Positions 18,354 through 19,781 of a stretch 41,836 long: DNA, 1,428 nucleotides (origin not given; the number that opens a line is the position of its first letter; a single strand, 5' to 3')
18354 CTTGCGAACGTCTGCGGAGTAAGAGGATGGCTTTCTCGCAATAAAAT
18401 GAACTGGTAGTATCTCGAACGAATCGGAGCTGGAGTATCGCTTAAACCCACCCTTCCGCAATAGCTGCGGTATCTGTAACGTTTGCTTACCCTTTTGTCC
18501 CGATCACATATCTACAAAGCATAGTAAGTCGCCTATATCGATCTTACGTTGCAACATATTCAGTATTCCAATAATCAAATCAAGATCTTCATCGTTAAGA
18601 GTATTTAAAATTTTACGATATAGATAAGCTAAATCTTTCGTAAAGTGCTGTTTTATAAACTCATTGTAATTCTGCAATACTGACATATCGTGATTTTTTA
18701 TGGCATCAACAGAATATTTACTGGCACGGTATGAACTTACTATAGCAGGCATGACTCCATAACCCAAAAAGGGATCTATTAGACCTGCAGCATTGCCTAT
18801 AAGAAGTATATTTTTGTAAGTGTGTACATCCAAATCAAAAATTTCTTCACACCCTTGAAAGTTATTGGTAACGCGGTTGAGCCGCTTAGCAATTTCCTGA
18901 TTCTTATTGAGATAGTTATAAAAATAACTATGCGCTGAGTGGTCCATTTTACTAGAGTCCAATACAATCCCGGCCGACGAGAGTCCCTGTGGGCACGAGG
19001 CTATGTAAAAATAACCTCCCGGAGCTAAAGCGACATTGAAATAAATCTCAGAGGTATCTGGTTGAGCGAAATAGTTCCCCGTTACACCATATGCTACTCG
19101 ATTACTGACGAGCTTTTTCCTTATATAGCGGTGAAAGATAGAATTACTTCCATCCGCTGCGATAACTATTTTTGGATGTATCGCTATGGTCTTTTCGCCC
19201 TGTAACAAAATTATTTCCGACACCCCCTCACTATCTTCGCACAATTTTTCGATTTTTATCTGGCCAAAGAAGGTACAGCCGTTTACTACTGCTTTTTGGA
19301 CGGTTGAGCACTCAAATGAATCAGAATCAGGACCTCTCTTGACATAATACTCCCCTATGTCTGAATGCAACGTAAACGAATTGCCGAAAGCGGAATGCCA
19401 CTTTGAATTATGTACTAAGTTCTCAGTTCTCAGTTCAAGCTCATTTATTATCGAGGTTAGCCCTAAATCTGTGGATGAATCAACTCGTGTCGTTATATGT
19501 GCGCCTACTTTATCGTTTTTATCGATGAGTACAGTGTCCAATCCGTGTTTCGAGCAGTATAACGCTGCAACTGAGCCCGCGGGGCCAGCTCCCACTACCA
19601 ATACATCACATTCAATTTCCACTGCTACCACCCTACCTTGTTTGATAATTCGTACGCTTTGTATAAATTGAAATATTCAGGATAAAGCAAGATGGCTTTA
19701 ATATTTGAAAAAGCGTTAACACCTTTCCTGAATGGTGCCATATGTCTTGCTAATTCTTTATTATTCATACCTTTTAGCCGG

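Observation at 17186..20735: Low-GC operon: paired GGR-like flavoproteins (one diverged), a novel Cys-rich Fe-S protein and a ferredoxin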

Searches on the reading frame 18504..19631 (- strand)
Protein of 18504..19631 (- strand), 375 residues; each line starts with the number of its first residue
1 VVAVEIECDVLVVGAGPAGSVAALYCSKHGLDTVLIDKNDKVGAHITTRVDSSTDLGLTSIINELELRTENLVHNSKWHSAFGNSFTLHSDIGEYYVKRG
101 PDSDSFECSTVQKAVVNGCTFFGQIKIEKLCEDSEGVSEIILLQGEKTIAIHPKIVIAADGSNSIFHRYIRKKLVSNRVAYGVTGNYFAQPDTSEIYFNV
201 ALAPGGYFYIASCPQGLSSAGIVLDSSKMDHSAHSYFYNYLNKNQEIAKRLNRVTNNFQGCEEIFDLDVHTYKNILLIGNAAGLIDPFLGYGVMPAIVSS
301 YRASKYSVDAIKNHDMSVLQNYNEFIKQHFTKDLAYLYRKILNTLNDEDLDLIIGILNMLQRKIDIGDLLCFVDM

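Call 3: search_protein_families(library=pfam, proteins=[window:18504-19631:-], max_evalue=0.01)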
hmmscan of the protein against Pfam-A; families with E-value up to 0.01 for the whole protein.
window:18504-19631:- (375 aa): 13 families
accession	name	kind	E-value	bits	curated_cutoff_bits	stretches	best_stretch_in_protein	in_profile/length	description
PF01494.25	FAD_binding_3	-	1.2e-11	44.9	22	1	7-194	1-193/349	FAD binding domain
PF13450.12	NAD_binding_8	-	1.1e-09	38.9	21.9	1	12-51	1-40/68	NAD(P)-binding Rossmann-like domain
PF01266.30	DAO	-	5.2e-09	36.5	27.9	1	9-46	1-38/353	FAD dependent oxidoreductase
PF12831.13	FAD_oxidored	-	5.9e-08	32.8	27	1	9-50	1-42/416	FAD dependent oxidoreductase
PF00890.30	FAD_binding_2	-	8.1e-08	32.3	20.4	1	9-47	1-39/414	FAD binding domain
PF03486.20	HI0933_like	-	1.5e-06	28.3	50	1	9-47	2-40/244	HI0933-like protein Rossmann domain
PF05834.18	Lycopene_cycl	-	1.9e-06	27.6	23.4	1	9-163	1-142/380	Lycopene cyclase protein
PF22578.2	GGR_cat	-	6.8e-06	26.3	27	1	188-250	14-77/88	Geranylgeranyl reductase catalytic domain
PF01134.28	GIDA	-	2.4e-05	24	22.1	1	9-42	1-35/391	Glucose inhibited division protein A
PF07992.20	Pyr_redox_2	-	4.1e-05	23.6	26.1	1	9-42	2-36/291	Pyridine nucleotide-disulphide oxidoreductase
PF01946.23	Thi4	-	0.0001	22.1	26.2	1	6-41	16-52/235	Thi4 family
PF04820.20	Trp_halogenase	-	0.00027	20.4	21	0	9-94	1-86/458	Tryptophan halogenase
PF13738.12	Pyr_redox_3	-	0.0016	18.2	30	1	11-74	1-64/305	Pyridine nucleotide-disulphide oxidoreductase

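Call 4: search_protein_families(library=ncbifam, proteins=[window:18504-19631:-], max_evalue=0.01)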
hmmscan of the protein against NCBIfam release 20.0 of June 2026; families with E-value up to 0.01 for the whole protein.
window:18504-19631:- (375 aa): 94 families (the best 25 are shown)
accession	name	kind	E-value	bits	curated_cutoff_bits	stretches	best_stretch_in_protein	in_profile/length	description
TIGR02032.1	GG-red-SF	subfamily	3.2e-30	105.8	158.8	1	9-303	2-293/297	geranylgeranyl reductase family protein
NF041160.1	DGGPL_Thplmales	equivalog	1.1e-29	103.6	780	1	7-359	3-366/396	digeranylgeranylglycerophospholipid reductase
NF041080.1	DGGGPL_reductase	equivalog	2.1e-18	66.4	580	1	9-352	3-360/447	digeranylgeranylglycerophospholipid reductase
NF038171.1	maturase_LodB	equivalog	4.5e-17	62.2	400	1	9-332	1-336/361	lysine-epsilon-oxidase maturase LodB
NF049967.1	QhpG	equivalog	5.1e-13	48.7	240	1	10-304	1-283/423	flavin-dependent monooxygenase QhpG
NF045655.1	MkRedMenJ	equivalog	4.1e-12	45.7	700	1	5-199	2-195/406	menaquinone reductase MenJ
TIGR02023.1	BchP-ChlP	subfamily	4.8e-12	45.6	343.3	1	9-331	2-323/388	geranylgeranyl diphosphate reductase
NF033113.0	halo_ClmS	equivalog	3.1e-11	42.5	900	2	106-323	109-339/570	chloramphenicol-biosynthetic FADH2-dependent halogenase CmlS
NF007450.0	PRK10015.1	subfamily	6.7e-11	41.6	466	1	8-47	6-45/429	FAD-dependent oxidoreductase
NF004780.0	PRK06126.1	subfamily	6.1e-10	38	445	1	5-41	6-42/552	hypothetical protein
NF033623.1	urate_HpxO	equivalog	1.2e-09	37.6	500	1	9-183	1-175/381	FAD-dependent urate hydroxylase HpxO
TIGR01790.1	carotene-cycl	subfamily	4.3e-09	36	209.5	1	9-191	1-167/387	lycopene cyclase family protein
NF004835.0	PRK06185.1-4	equivalog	1.2e-08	34.1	601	1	4-167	7-176/411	FAD-dependent oxidoreductase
NF004829.0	PRK06183.1-3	subfamily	1.3e-08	34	390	1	6-41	7-42/520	bifunctional 3-(3-hydroxy-phenyl)propionate/3-hydroxycinnamic acid hydroxylase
TIGR01372.1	soxA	subfamily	3.3e-08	31.8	1164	1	5-49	166-210/996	sarcosine oxidase subunit alpha family protein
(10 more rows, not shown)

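Call 25: search_solved_structures(query=window:18504-19631:-, show_alignments=2, max_evalue=0.001)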
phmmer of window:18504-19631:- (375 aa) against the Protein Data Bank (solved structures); distinct sequences matched with E-value up to 0.001: 24.
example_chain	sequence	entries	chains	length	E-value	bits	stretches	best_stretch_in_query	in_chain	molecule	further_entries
3oz2_A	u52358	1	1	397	9.2e-26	94.1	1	8-358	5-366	Digeranylgeranylglycerophospholipid reductase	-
4opt_A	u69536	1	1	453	2.7e-10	43.2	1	190-351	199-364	Conserved Archaeal protein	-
4opl_A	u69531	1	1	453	2.8e-10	43.2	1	190-351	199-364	Conserved Archaeal protein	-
4opi_A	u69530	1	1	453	1.2e-09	41.1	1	190-351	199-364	Conserved Archaeal protein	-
4opg_A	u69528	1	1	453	1.7e-09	40.6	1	190-351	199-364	Conserved Archaeal protein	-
3atq_A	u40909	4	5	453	1.8e-09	40.6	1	190-351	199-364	Conserved Archaeal protein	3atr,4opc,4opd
4opu_A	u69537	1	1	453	1.8e-09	40.6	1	191-351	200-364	Conserved Archaeal protein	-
5dbj_E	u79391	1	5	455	3.8e-09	39.5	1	116-368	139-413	FADH2-dependent halogenase PltA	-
5buk_A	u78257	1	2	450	9e-07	31.7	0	55-361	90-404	FADH2-dependent halogenase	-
7koe_C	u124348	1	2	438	1.3e-05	27.8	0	5-45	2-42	Electron transfer flavoprotein-quinone oxidoreductase FixC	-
8zop_A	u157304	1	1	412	1.4e-05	27.8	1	7-329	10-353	Halogenase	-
4zn0_A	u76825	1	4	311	1.5e-05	27.7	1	8-44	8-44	Thioredoxin reductase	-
4gcm_A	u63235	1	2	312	2e-05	27.2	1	4-97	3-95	Thioredoxin reductase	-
5j60_A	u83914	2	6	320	3.8e-05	26.3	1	6-48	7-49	Thioredoxin reductase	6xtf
5bva_A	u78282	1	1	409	6.6e-05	25.5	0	8-50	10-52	flavin-dependent halogenase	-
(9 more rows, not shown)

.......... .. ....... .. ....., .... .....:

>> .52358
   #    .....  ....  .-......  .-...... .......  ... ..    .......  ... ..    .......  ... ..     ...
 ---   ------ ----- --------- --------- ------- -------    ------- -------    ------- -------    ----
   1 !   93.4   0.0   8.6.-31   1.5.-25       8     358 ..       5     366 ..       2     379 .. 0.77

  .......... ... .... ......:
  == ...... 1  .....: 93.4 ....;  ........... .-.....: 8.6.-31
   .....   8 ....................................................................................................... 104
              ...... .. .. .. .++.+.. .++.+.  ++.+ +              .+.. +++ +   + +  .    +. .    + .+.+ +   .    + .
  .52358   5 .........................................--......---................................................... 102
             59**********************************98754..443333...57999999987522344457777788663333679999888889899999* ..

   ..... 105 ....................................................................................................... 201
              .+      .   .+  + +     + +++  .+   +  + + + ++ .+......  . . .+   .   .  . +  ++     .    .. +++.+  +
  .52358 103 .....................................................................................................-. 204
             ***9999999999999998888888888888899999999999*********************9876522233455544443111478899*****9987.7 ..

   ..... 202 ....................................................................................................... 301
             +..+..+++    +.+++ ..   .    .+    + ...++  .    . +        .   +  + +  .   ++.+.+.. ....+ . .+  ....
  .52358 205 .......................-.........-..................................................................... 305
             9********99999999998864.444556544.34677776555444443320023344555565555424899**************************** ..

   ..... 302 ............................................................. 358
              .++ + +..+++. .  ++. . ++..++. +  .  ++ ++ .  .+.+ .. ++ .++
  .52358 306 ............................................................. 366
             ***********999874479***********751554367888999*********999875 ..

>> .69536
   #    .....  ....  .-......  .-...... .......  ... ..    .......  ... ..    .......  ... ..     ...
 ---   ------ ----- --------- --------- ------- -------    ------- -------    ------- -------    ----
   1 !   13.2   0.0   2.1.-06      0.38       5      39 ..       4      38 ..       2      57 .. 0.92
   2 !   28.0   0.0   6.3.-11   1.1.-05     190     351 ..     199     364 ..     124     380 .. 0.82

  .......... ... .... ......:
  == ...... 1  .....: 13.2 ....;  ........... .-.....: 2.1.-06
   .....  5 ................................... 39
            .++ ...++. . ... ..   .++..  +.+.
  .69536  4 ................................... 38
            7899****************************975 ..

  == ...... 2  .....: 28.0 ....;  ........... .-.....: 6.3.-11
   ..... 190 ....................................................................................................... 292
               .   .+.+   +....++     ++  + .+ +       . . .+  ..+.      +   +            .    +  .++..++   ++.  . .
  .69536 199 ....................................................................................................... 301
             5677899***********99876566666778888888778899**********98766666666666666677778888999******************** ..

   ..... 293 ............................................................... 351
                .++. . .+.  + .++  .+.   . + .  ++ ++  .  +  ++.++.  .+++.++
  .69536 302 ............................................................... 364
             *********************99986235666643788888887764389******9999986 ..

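Call 62: find_homologous_proteins(query=window:18504-19631:-, max_evalue=1e-10)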
Query window:18504-19631:- (375 aa): 344 proteins with E <= 1e-10 among 7377 candidates; the best 120 are listed.
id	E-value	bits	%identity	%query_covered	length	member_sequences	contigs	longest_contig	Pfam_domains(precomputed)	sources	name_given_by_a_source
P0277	1.4e-247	839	100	99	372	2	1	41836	PF01266.31,PF22578.3,PF13450.13,PF00890.31,PF03486.21,PF05834.19,PF01134.29,PF01494.26,PF12831.14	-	-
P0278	2.6e-213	726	84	99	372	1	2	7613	PF01266.31,PF13450.13,PF00890.31,PF03486.21,PF05834.19,PF01134.29,PF01494.26,PF12831.14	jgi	jgi:digeranylgeranylglycerophospholipid reductase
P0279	1.1e-209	714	83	99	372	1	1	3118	PF01266.31,PF22578.3,PF13450.13,PF00890.31,PF07992.21,PF03486.21,PF05834.19,PF01494.26,PF12831.14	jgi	jgi:flavin-dependent dehydrogenase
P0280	5.9e-153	527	63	99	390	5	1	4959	PF01266.31,PF13450.13,PF00890.31,PF03486.21,PF01134.29,PF01494.26,PF12831.14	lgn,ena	-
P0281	2.1e-152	526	64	98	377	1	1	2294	PF01946.24,PF01266.31,PF13450.13,PF00890.31,PF07992.21,PF03486.21,PF01134.29,PF01494.26,PF12831.14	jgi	jgi:digeranylgeranylglycerophospholipid reductase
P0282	2.8e-152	525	64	98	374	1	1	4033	PF01946.24,PF01266.31,PF13450.13,PF00890.31,PF03486.21,PF01134.29,PF01494.26,PF12831.14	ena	-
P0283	2.9e-149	515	63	98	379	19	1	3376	PF01946.24,PF01266.31,PF13450.13,PF00890.31,PF07992.21,PF03486.21,PF01134.29,PF01494.26,PF12831.14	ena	-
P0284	6.5e-149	514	62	99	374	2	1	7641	PF01946.24,PF01266.31,PF13450.13,PF00890.31,PF01494.26,PF12831.14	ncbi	-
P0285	8.6e-149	514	63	99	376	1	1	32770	PF01946.24,PF01266.31,PF22578.3,PF13450.13,PF00890.31,PF03486.21,PF05834.19,PF01134.29,PF01494.26,PF12831.14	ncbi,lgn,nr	ncbi:hypothetical protein C5S30_02215 [ANME-1 cluster archaeon GoMg4]|nr:hypothetical protein [ANME-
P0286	1.5e-148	513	62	98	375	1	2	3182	PF01266.31,PF22578.3,PF13450.13,PF00890.31,PF07992.21,PF00070.34,PF03486.21,PF05834.19,PF01134.29,PF01494.26,PF12831.14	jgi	jgi:digeranylgeranylglycerophospholipid reductase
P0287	2.2e-147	509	61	98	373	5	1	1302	PF01946.24,PF01266.31,PF13450.13,PF00890.31,PF07992.21,PF03486.21,PF01134.29,PF01494.26,PF12831.14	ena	-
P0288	1.1e-146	507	61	100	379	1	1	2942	PF01946.24,PF01266.31,PF13450.13,PF00890.31,PF03486.21,PF05834.19,PF01134.29,PF01494.26,PF12831.14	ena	-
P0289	1.2e-146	507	62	99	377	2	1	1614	PF01946.24,PF01266.31,PF13450.13,PF00890.31,PF07992.21,PF01134.29,PF01494.26,PF12831.14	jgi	-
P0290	4.4e-143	495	60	99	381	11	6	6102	PF01946.24,PF01266.31,PF22578.3,PF13450.13,PF00890.31,PF07992.21,PF03486.21,PF01134.29,PF01494.26,PF12831.14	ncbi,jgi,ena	jgi:digeranylgeranylglycerophospholipid reductase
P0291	1.1e-142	494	60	98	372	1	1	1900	PF01946.24,PF01266.31,PF13450.13,PF00890.31,PF07992.21,PF03486.21,PF01134.29,PF01494.26,PF12831.14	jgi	-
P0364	2.2e-51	193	34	95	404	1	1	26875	PF01266.31,PF13450.13,PF00890.31,PF07992.21,PF05834.19,PF01494.26,PF12831.14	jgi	jgi:digeranylgeranylglycerophospholipid reductase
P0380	2.3e-22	98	29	97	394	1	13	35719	PF01266.31,PF22578.3,PF13450.13,PF00890.31,PF07992.21,PF03486.21,PF04820.21,PF05834.19,PF01494.26,PF12831.14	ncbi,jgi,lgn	jgi:digeranylgeranylglycerophospholipid reductase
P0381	2.8e-22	98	25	92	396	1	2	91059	PF22578.3,PF13450.13,PF07992.21,PF03486.21,PF05834.19,PF01134.29,PF01494.26,PF12831.14,PF01946.24,PF01266.31,PF00890.31,PF04820.21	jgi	-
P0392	1.8e-18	85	29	81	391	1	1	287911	PF01946.24,PF01266.31,PF22578.3,PF13450.13,PF00890.31,PF07992.21,PF03486.21,PF05834.19,PF01134.29,PF01494.26,PF12831.14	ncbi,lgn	-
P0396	1.0e-17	83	30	80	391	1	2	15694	PF01946.24,PF01266.31,PF22578.3,PF13450.13,PF00890.31,PF07992.21,PF03486.21,PF01134.29,PF01494.26,PF12831.14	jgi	jgi:digeranylgeranylglycerophospholipid reductase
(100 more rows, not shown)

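Call 81: list_cluster_members(proteins=[P0380, P0392, P0396, P0364, P0381])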
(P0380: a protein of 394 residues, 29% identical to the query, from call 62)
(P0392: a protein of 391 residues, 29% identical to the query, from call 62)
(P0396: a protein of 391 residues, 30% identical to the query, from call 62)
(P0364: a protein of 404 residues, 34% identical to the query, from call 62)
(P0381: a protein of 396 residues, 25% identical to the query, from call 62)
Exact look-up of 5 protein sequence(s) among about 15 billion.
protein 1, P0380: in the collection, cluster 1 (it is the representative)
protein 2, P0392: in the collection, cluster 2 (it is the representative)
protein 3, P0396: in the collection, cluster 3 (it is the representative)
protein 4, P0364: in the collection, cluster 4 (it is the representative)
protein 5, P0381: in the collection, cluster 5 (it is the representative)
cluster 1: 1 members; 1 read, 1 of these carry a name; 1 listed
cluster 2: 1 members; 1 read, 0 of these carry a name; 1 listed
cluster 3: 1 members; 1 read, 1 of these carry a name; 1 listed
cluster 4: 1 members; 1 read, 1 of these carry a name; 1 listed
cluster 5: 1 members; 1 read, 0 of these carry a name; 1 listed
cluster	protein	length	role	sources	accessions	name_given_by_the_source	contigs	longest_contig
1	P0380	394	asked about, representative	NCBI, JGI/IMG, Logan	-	digeranylgeranylglycerophospholipid reductase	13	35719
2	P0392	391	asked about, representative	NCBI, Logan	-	-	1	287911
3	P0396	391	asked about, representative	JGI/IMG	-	digeranylgeranylglycerophospholipid reductase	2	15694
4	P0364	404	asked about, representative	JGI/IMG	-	digeranylgeranylglycerophospholipid reductase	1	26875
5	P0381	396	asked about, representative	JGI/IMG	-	-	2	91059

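Call 91: search_protein_families(library=padloc, proteins=[window:18504-19631:-], max_evalue=0.01)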
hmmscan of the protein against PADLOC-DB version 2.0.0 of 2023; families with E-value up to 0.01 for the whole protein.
window:18504-19631:- (375 aa): 0 families
